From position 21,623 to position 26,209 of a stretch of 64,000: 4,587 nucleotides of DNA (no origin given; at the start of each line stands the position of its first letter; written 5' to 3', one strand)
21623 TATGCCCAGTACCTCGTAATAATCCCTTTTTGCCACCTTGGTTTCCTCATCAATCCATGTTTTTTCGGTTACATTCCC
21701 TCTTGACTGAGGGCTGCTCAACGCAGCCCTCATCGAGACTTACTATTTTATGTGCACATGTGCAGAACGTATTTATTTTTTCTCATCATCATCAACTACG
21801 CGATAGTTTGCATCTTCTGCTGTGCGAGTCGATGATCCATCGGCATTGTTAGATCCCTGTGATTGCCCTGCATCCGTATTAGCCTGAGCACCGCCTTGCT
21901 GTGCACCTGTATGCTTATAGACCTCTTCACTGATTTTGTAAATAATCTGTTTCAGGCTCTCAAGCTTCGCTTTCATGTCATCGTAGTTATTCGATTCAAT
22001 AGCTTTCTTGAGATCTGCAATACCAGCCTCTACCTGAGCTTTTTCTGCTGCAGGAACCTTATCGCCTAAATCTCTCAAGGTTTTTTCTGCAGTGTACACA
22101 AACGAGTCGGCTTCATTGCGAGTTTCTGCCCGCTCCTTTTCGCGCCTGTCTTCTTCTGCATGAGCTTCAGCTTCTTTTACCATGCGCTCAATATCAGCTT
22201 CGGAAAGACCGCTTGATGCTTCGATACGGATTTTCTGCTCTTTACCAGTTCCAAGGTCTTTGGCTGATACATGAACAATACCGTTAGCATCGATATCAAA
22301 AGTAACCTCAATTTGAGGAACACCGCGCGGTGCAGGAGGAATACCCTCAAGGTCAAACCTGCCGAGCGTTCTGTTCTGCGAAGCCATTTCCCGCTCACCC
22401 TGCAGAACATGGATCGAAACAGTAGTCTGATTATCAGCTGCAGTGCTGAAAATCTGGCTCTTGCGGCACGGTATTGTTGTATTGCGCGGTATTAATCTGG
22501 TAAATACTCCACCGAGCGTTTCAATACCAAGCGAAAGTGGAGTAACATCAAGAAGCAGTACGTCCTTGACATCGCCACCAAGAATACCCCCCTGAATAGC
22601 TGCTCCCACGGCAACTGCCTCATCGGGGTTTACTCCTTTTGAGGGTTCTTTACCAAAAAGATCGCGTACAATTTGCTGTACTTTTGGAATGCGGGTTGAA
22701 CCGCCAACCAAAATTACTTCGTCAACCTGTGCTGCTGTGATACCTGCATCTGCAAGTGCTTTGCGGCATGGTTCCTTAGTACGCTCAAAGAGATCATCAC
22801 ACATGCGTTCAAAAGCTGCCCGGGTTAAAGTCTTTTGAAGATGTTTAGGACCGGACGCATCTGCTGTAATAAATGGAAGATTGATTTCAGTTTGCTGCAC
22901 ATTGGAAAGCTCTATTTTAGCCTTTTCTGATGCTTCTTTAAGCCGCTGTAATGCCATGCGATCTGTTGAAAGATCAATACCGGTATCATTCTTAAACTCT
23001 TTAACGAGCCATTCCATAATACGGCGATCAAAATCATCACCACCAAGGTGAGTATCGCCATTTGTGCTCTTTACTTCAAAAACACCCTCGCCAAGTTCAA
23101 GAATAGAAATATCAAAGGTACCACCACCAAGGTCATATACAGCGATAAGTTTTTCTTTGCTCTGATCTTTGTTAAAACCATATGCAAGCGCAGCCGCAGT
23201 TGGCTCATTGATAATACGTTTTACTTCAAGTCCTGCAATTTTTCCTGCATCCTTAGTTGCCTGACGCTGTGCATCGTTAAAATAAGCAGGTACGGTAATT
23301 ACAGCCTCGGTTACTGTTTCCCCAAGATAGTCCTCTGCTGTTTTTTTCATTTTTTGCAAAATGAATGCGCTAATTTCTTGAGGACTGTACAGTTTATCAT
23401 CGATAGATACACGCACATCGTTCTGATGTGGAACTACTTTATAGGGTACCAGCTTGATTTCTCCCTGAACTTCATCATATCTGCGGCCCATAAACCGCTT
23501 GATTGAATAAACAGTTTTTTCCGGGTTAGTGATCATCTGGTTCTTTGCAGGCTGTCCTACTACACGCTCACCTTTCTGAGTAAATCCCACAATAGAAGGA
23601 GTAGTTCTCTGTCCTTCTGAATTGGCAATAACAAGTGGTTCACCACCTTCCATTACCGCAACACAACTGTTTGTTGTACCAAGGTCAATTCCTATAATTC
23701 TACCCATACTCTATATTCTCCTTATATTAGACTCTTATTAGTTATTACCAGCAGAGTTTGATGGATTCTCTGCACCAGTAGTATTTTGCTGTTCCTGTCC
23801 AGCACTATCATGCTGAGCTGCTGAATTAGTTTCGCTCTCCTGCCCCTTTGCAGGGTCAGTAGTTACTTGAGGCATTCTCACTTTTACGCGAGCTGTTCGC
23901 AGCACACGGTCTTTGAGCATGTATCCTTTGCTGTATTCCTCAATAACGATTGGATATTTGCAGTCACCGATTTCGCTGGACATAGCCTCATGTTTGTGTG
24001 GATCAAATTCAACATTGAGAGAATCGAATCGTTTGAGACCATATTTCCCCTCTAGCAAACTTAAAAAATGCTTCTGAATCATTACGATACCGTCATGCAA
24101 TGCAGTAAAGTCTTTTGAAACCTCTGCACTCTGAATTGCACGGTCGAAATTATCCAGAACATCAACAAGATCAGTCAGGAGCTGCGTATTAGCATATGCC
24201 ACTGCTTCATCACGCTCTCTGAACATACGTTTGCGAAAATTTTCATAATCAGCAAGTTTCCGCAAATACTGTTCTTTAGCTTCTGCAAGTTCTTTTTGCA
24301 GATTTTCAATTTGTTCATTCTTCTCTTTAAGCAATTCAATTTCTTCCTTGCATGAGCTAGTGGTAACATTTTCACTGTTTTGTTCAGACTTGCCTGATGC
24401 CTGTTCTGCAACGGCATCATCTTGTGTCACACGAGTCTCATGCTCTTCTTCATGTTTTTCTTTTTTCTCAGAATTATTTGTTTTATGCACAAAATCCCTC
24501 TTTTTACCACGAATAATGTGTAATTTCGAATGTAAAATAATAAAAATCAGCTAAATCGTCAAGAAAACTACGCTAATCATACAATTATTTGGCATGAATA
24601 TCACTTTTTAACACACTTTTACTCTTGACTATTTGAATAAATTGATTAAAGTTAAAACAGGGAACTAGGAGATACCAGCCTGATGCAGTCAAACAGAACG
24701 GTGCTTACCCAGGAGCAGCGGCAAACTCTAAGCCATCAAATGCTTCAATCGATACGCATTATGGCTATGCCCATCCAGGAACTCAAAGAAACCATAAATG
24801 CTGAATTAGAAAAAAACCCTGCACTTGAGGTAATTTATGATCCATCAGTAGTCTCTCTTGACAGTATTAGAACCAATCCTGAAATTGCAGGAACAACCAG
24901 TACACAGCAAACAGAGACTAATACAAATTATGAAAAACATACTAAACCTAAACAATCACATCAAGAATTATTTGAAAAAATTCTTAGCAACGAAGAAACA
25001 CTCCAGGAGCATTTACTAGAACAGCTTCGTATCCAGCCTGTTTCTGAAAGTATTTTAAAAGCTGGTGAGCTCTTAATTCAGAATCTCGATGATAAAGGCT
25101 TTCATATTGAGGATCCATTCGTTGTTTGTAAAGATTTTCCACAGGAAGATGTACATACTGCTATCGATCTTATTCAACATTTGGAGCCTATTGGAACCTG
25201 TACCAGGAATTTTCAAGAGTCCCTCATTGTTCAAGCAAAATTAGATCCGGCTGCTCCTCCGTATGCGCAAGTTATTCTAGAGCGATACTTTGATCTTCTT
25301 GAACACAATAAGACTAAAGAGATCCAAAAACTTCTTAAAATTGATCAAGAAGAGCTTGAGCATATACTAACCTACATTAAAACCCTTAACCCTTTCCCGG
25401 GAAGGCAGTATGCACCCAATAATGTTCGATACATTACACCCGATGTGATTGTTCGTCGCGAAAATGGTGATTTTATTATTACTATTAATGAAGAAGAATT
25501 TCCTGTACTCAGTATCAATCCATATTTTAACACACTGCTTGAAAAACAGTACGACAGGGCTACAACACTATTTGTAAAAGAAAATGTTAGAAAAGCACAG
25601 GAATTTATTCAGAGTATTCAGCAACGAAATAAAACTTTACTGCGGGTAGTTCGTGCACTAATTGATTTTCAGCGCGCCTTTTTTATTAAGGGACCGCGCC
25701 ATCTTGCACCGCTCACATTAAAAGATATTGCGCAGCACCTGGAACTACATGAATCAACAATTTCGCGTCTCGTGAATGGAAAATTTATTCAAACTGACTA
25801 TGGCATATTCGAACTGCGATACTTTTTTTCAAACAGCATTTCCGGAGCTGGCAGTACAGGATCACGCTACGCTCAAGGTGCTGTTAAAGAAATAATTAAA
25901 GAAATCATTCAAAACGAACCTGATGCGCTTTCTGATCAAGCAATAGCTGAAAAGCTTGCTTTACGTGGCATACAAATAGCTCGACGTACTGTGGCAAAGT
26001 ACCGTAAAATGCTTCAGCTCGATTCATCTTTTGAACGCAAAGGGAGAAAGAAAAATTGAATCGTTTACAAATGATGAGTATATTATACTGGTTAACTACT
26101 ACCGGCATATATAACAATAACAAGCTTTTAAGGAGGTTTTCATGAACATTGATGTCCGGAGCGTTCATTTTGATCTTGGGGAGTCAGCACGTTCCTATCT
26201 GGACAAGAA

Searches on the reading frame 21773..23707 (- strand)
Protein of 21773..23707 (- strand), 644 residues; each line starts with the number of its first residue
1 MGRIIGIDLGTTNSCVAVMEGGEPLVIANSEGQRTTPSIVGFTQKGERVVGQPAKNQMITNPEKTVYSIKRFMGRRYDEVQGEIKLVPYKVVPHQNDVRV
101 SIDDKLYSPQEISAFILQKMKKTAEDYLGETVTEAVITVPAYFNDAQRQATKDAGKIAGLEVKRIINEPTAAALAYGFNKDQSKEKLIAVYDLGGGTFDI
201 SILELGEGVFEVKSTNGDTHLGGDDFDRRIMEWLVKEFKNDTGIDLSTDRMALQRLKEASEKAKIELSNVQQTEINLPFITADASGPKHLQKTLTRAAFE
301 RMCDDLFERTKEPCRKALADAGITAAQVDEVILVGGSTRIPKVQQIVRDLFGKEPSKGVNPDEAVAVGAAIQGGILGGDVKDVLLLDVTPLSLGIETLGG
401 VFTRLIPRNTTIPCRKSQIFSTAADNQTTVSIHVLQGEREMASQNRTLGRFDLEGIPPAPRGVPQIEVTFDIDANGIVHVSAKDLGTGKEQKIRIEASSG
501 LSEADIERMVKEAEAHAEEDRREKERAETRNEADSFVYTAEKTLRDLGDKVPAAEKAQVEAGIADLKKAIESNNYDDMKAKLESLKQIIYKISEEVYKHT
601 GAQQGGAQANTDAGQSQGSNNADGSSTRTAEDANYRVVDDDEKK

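Call 41: search_protein_families(library=pfam, proteins=[window:21773-23707:-], max_evalue=0.00001)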
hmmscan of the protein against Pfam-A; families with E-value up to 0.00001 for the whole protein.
window:21773-23707:- (644 aa): 2 families
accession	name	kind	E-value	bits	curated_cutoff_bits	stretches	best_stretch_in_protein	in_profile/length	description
PF00012.26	HSP70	-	1.8e-276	918.6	20.6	1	4-597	1-598/599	Hsp70 protein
PF06723.19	MreB_Mbl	-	1.7e-17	63.7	27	1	120-370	81-316/327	MreB/Mbl protein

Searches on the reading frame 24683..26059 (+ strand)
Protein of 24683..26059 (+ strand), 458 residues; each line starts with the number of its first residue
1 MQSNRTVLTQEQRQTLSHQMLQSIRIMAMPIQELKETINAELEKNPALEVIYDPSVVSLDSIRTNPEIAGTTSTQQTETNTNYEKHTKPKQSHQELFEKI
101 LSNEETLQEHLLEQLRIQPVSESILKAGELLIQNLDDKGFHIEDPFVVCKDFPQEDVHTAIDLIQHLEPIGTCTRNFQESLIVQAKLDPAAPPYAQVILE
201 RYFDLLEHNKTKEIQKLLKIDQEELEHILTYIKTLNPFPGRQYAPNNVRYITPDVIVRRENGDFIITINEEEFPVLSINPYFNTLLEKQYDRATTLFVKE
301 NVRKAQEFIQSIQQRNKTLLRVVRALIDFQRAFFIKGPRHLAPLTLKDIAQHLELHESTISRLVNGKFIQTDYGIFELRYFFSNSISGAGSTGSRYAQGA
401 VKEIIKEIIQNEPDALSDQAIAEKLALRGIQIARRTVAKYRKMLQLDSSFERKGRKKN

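Call 41: search_protein_families(library=pfam, proteins=[window:24683-26059:+], max_evalue=0.00001)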
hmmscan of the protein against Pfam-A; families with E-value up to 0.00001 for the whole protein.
window:24683-26059:+ (458 aa): 3 families
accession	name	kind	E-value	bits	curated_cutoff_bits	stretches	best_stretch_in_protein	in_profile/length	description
PF04552.19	Sigma54_DBD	-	6e-53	179.3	22.8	1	297-453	3-159/160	Sigma-54, DNA binding domain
PF04963.19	Sigma54_CBD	-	8.2e-51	172.8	22.9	1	97-281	2-184/185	Sigma-54 factor, core binding domain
PF00309.25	Sigma54_AID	-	5.6e-13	48.9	23.8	1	8-50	4-46/46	Sigma-54 factor, Activator interacting domain (AID)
